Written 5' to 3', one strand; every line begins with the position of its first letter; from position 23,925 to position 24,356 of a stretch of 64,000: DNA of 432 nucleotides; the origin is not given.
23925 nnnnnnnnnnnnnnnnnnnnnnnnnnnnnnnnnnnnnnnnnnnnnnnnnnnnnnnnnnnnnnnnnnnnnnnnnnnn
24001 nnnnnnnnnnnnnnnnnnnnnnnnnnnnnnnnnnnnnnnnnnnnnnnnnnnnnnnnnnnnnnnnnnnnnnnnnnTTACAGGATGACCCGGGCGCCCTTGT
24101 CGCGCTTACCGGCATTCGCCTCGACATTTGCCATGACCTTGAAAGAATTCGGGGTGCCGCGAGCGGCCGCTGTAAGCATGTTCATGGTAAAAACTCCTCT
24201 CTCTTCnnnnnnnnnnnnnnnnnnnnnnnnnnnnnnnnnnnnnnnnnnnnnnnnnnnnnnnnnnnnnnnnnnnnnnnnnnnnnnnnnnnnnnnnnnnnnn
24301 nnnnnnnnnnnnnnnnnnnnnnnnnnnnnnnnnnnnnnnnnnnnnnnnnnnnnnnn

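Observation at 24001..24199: GC-rich islet with two tiny SD-preceded ORFs between prfB and comEC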

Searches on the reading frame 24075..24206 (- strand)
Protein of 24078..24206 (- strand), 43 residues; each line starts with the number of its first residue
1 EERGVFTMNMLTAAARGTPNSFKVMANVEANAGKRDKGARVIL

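Call 20: find_homologous_proteins(query=window:24078-24206:-, max_evalue=10)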
Query seq(43 aa): no candidate shares three 5-residue words with the query. No homologue found.
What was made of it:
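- ORF1 has no homologue in the 5.8-billion-protein word search (call 20).
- Tried and rejected: The word-index search found nothing (call 20).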

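Call 33: find_related_loci(query=A1, collection=viral_contigs, flank=3000)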
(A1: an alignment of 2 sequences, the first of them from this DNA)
Query A1 (36 aa) in viral_contigs; peptide patterns used: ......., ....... (x = any residue, [..] = any of these).
46 stretches matched a pattern, but none encodes a relative of the query by tblastn (E <= 1e-3).

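Call 57: search_protein_representatives(protein=window:24075-24185:-)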
Query: 36 residues. Proteins with E-value up to 0.001 (for the whole library): 1; up to 1e-10: 0; up to 1e-30: 0. The best 1 are listed.
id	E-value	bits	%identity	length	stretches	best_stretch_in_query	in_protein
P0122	3.7e-04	34.9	46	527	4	7-27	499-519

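Call 80: search_solved_structures(query=window:24078-24185:-, max_evalue=10, show_alignments=5)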
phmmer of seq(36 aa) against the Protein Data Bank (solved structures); distinct sequences matched with E-value up to 10: 0.

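Call 90: find_encoding_contigs(protein=window:24075-24185:-, flank=2000, max_places=10)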
Protein window:24075-24185:- (36 aa): no gene with exactly this product is on record in the collection.
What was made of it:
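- No gene caller ever called ORF1 (call 90).
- Tried and rejected: No gene with this exact product is on record (call 90).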

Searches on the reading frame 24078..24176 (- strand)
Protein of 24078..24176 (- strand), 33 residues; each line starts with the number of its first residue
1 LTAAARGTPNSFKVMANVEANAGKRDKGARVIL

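Call 87: search_dna_similar(query=window:24078-24176:-, collection=plasmids, mode=protein, max_evalue=10, max_rows=10)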
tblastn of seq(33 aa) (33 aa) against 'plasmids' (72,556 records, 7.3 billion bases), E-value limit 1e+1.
No match.

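Call 88: search_dna_similar(query=window:24078-24176:-, collection=phages, mode=protein, max_evalue=10, max_rows=10)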
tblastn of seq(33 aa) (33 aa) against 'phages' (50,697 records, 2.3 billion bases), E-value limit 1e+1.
No match.
